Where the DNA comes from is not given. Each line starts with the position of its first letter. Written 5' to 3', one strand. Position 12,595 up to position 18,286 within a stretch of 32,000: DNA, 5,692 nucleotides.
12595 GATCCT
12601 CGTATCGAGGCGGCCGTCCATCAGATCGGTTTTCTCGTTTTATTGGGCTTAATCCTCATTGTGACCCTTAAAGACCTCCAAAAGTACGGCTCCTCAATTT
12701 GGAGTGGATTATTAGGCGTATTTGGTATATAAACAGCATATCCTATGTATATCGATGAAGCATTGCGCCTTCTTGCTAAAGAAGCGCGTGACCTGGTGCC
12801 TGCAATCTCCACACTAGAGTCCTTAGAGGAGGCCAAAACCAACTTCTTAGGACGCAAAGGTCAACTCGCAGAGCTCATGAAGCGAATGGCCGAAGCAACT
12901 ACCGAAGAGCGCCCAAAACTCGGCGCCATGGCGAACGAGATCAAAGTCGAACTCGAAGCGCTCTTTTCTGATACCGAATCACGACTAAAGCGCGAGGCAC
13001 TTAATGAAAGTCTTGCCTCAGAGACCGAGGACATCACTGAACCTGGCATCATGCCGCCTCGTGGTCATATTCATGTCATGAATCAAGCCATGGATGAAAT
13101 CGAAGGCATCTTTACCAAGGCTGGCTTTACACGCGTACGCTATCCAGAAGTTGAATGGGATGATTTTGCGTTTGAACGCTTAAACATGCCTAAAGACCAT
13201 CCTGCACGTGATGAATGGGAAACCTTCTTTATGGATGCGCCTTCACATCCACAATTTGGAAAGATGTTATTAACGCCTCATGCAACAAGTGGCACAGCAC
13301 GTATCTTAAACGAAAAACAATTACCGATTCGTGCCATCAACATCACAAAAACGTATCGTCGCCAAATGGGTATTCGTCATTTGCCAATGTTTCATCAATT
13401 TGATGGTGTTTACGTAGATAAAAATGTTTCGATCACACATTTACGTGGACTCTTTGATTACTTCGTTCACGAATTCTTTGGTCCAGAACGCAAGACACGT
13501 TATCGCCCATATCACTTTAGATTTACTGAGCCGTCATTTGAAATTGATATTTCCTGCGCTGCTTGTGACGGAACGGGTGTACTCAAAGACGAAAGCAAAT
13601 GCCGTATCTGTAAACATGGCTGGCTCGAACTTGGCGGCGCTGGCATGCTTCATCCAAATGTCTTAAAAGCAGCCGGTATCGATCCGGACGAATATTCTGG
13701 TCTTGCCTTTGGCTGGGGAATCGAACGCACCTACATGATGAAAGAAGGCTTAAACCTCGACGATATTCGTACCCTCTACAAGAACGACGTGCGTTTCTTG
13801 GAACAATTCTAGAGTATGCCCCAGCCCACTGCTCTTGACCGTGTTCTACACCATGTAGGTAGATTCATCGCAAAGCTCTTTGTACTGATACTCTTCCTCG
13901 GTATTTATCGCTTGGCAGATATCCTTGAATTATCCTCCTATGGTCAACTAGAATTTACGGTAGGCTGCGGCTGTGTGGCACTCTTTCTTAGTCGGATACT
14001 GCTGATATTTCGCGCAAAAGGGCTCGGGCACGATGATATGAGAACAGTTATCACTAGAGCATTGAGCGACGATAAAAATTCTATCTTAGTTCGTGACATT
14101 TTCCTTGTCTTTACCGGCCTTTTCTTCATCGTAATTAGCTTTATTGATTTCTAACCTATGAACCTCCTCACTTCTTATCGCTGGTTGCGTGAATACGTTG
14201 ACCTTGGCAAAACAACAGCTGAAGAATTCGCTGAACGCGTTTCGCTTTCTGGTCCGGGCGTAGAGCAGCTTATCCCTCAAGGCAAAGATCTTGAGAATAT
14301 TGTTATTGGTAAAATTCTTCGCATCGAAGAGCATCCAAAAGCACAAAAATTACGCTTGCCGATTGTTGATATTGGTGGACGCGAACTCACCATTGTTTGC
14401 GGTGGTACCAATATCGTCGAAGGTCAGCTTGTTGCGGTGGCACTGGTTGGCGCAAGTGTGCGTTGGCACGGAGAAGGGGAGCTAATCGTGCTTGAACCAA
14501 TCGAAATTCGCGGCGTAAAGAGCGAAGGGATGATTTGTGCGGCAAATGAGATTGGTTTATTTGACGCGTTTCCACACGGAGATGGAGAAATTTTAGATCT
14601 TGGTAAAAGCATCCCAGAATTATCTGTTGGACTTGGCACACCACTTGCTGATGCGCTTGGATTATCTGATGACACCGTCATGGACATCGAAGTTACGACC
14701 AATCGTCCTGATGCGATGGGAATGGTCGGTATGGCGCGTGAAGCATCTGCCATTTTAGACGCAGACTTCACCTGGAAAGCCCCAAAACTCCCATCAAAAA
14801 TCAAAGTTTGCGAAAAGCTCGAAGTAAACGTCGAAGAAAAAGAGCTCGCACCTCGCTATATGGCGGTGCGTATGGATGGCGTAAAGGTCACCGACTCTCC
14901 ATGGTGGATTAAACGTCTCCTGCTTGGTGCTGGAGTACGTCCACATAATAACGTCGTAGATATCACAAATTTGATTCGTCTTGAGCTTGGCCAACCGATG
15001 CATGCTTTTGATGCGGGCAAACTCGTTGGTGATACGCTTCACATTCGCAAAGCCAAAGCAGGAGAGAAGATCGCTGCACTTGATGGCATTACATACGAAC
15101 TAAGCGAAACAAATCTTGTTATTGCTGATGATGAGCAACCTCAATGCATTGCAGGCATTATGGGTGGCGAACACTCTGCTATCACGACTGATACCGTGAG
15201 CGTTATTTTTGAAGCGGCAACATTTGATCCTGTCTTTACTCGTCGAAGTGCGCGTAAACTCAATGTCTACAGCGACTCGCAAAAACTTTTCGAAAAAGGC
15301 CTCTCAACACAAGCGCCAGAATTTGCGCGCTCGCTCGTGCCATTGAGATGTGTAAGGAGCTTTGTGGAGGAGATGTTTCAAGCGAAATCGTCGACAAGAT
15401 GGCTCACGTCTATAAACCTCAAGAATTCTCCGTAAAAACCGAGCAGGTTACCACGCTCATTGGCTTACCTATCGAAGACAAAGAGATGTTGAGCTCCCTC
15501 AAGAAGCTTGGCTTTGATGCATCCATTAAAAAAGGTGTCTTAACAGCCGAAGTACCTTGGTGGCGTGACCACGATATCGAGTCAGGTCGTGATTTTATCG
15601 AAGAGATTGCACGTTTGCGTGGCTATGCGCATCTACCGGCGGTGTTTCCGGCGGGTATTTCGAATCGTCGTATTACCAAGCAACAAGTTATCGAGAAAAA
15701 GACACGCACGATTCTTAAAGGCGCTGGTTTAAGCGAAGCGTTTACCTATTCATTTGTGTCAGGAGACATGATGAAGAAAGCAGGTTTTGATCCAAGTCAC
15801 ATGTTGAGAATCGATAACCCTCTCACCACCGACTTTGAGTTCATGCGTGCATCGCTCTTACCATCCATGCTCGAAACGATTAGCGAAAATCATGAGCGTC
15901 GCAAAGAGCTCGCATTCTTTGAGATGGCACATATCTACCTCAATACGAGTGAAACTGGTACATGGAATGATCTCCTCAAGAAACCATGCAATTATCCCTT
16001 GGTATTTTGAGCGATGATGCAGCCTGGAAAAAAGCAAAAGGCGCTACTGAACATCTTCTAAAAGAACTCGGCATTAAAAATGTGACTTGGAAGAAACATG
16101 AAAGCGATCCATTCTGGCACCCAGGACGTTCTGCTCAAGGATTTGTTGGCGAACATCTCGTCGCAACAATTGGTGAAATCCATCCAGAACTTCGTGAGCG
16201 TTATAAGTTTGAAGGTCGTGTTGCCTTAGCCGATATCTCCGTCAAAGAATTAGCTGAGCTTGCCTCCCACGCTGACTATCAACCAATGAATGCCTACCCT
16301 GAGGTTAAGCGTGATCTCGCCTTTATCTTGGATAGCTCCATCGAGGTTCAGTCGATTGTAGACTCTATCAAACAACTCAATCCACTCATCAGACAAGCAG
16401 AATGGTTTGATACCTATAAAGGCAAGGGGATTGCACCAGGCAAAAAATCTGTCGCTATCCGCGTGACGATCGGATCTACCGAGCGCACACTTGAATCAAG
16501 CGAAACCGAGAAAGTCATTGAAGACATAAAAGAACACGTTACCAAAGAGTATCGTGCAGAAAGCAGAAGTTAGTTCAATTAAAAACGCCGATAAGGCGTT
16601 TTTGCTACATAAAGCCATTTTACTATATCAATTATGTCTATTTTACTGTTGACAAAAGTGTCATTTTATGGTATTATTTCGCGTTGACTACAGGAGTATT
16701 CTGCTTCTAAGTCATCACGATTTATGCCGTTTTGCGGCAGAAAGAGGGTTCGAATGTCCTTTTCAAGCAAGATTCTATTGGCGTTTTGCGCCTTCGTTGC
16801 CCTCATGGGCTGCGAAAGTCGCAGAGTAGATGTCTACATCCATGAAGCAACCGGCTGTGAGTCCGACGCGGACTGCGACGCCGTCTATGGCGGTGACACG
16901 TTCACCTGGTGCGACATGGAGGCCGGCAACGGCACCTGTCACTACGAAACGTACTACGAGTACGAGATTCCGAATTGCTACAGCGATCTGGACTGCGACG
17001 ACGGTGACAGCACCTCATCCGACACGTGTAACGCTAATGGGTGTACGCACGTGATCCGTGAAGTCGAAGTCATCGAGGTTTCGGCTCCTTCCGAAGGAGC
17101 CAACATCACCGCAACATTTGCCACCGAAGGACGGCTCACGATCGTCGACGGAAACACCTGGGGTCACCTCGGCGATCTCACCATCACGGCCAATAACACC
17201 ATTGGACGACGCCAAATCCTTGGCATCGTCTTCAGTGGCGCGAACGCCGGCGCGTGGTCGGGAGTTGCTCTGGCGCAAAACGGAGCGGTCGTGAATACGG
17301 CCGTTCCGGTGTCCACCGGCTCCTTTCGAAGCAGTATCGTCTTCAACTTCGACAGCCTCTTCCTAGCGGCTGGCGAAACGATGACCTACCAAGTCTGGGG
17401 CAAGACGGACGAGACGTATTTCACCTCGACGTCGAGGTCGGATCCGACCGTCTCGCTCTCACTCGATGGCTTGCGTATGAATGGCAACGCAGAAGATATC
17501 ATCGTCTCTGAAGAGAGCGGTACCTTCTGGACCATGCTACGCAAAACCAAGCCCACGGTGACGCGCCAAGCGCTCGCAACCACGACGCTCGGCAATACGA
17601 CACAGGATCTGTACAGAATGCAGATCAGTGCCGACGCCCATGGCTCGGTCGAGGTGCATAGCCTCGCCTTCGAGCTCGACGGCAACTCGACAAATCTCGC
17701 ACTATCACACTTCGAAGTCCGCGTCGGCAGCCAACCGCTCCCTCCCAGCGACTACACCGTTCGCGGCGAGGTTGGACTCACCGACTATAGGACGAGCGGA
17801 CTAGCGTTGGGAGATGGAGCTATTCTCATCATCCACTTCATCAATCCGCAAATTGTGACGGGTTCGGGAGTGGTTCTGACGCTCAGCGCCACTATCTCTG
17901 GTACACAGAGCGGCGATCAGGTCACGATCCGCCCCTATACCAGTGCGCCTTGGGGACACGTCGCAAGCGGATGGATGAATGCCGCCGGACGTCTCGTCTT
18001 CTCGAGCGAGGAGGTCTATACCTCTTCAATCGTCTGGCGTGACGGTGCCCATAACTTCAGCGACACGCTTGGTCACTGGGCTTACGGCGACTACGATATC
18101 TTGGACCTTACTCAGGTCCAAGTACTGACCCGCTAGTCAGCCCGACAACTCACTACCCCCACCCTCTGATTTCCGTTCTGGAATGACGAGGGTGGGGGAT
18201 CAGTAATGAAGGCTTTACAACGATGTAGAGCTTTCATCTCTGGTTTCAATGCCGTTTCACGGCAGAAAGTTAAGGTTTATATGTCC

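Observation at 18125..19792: Intergenic module conserved far better than the genes it separates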

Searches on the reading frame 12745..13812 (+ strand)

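Call 13: search_protein_families(library=pfam, proteins=[window:12745-13812:+], max_evalue=0.1)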
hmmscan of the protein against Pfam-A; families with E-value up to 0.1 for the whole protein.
window:12745-13812:+ (355 aa): 3 families
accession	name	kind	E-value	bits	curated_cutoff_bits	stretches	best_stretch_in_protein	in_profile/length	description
PF01409.25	tRNA-synt_2d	-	1.1e-76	258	19.8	1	96-355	3-246/246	tRNA synthetases class II core domain (F)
PF02912.23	Phe_tRNA-synt_N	-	7.5e-19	67.9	22.3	1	23-90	2-69/69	Aminoacyl tRNA synthetase class II, N-terminal domain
PF00684.25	DnaJ_CXXCXGXG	-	0.072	13.8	32.7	0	264-290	37-62/65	DnaJ central domain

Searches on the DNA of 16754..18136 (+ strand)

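Call 43: build_rna_model(alignment_id=A3, structure=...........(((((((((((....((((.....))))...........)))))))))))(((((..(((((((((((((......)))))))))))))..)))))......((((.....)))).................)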
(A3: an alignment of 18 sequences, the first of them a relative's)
Model R1 built from alignment A3 (18 sequences, 143 columns); structure: as given.
model positions 130; base pairs 37; branch points 2; effective number of sequences 1.81; information 0.59 bits per position. Calibrated on 0.2 Mb of random sequence (short: E-values are rough).
structure used (alignment columns):
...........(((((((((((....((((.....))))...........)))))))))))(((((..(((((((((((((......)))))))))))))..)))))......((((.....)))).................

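Call 44: search_with_rna_model(model_id=R1, sources=[window, L002, L004, L005, L006, L007, L008, L010, L011, L012, L013, L014, L015], max_evalue=1, make_alignment=true)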
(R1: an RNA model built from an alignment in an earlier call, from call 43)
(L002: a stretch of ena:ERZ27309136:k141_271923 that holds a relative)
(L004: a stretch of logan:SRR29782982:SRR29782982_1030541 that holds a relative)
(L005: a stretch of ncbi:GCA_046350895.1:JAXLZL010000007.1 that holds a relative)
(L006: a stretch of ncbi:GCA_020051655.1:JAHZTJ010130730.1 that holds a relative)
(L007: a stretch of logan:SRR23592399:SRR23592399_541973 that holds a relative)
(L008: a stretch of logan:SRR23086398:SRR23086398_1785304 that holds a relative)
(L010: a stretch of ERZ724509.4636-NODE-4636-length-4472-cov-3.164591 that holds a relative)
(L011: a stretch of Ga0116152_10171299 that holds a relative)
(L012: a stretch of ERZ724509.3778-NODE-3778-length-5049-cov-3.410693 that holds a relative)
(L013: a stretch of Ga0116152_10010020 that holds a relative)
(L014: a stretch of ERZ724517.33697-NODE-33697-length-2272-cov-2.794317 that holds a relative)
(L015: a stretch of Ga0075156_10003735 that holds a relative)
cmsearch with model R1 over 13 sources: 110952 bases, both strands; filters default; matches with E-value up to 1: 60.
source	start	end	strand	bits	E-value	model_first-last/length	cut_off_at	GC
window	18147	18276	+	144.9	7.4e-36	1-130/130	no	0.48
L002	4305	4434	+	144.9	7.4e-36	1-130/130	no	0.48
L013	5391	5520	-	144.9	7.4e-36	1-130/130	no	0.48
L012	3031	3160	+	141.5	5.7e-35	1-130/130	no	0.5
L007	1591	1720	+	141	7.9e-35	1-130/130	no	0.5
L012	1461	1589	+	140.6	9.7e-35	1-130/130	no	0.5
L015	2324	2452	-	140.4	1.1e-34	1-130/130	no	0.47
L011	889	1017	+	140.4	1.1e-34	1-130/130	no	0.5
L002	2783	2912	+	138.5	3.5e-34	1-130/130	no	0.48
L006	1380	1507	+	135.9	1.7e-33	1-130/130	no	0.5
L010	18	147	+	135.1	2.6e-33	1-130/130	no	0.54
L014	1106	1234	-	134.3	4.4e-33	1-130/130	no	0.52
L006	2941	3069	+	134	5.1e-33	1-130/130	no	0.48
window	19659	19787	+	133.1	8.6e-33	1-130/130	no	0.51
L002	5819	5947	+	133.1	8.6e-33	1-130/130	no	0.51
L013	3878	4006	-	133.1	8.6e-33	1-130/130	no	0.51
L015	767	894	-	124.3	1.7e-30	1-130/130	no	0.42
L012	4256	4381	+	120.1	2e-29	1-130/130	no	0.5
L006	3468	3593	+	112.8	1.6e-27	1-130/130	no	0.4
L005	11285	11415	+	94.8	7.4e-23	1-130/130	no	0.51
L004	9328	9454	+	93.1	2e-22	1-130/130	no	0.42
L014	680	814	-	91.3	6.3e-22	1-130/130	no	0.48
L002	6719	6830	+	56.7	5.9e-13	1-130/130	no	0.4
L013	2995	3106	-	56.7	5.9e-13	1-130/130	no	0.4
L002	1793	2016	+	39.1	2.2e-08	1-130/130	no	0.41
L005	11927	12023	+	36.4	1.1e-07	1-130/130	no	0.41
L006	2956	3071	-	34.6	3.1e-07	1-130/130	no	0.47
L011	909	1018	-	34.2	4e-07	1-130/130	no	0.46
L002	4325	4434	-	31.4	2.1e-06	1-130/130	no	0.45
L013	5391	5500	+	31.4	2.1e-06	1-130/130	no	0.45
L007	1643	1688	-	30.1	4.7e-06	53-98/130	no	0.41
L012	3051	3160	-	29.8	5.4e-06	1-130/130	no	0.48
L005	11337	11378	-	29.8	5.6e-06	55-96/130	no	0.43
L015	2356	2401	+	29.7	5.8e-06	53-98/130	no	0.39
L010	38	147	-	29.1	8.5e-06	1-130/130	no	0.52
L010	528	650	+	27.9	1.7e-05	1-130/130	no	0.49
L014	1138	1183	+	27.5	2.2e-05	53-98/130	no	0.43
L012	1512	1557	-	27.1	2.7e-05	53-98/130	no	0.41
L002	5871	5916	-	26.4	4.3e-05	53-98/130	no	0.41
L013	3909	3954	+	26.4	4.3e-05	53-98/130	no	0.41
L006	1432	1477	-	26.2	4.6e-05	53-98/130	no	0.39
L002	2835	2880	-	24.7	0.00012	53-98/130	no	0.39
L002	1739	1852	-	23.6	0.00022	1-130/130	no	0.5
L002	6634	6779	-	23.6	0.00023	1-130/130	no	0.57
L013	3046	3191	+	23.6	0.00023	1-130/130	no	0.57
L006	3470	3636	-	23.3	0.00027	1-130/130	no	0.42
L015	799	842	+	22.6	0.0004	53-98/130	no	0.34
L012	4308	4353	-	21.8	0.00067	53-98/130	no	0.37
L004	9379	9422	-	21.8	0.00067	53-98/130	no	0.32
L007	67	204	+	16.9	0.012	1-130/130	no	0.37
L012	28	165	+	13.5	0.095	1-130/130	no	0.41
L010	492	596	-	12.5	0.17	1-130/130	no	0.58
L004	9337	9378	-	11.6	0.3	10-52/130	no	0.6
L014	757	804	+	10.6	0.53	11-51/130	no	0.69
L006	1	82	+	10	0.75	41-130/130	5'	0.54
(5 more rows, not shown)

Alignment A4: 60 matches aligned to the model, 350 columns, each read 5' to 3' on its own strand. Consensus structure (alignment columns), stored with it:
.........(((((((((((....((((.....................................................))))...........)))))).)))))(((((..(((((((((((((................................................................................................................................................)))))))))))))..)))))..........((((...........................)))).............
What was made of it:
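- On REP / BIME / MITE dispersed repeats: All covariance-model hits in the window and in 12 related loci lie in this locus and in one orientation (call 44).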

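Call 54: search_with_rna_model(model_id=R1, sources=[window, L002, L004, L005, L006, L007, L010, L011, L012, L014, L015], max_evalue=1e-20, make_alignment=true)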
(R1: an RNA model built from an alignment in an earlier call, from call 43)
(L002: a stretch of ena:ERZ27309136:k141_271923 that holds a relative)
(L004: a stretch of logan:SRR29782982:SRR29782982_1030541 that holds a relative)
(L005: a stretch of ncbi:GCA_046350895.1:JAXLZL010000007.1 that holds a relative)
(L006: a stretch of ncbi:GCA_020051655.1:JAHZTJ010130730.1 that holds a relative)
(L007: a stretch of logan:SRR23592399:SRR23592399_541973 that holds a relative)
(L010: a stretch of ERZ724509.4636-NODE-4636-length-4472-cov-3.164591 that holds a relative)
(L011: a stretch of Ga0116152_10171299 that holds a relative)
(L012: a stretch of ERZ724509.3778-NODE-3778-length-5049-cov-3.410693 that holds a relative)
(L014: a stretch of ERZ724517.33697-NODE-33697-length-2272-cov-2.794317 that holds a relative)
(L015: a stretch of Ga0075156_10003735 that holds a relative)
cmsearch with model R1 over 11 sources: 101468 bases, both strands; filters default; matches with E-value up to 1e-20: 20.
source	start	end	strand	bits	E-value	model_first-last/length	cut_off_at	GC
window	18147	18276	+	144.9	6.8e-36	1-130/130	no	0.48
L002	4305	4434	+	144.9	6.8e-36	1-130/130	no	0.48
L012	3031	3160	+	141.5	5.2e-35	1-130/130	no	0.5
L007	1591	1720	+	141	7.3e-35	1-130/130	no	0.5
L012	1461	1589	+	140.6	8.9e-35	1-130/130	no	0.5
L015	2324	2452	-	140.4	1e-34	1-130/130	no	0.47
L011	889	1017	+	140.4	1e-34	1-130/130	no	0.5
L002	2783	2912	+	138.5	3.2e-34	1-130/130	no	0.48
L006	1380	1507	+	135.9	1.5e-33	1-130/130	no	0.5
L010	18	147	+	135.1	2.4e-33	1-130/130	no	0.54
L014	1106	1234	-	134.3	4e-33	1-130/130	no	0.52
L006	2941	3069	+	134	4.7e-33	1-130/130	no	0.48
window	19659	19787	+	133.1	7.9e-33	1-130/130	no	0.51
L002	5819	5947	+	133.1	7.9e-33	1-130/130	no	0.51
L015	767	894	-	124.3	1.5e-30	1-130/130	no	0.42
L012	4256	4381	+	120.1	1.8e-29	1-130/130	no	0.5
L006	3468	3593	+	112.8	1.5e-27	1-130/130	no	0.4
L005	11285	11415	+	94.8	6.7e-23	1-130/130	no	0.51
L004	9328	9454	+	93.1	1.9e-22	1-130/130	no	0.42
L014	680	814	-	91.3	5.8e-22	1-130/130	no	0.48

Alignment A5: 20 matches aligned to the model, 141 columns, each read 5' to 3' on its own strand. Consensus structure (alignment columns), stored with it:
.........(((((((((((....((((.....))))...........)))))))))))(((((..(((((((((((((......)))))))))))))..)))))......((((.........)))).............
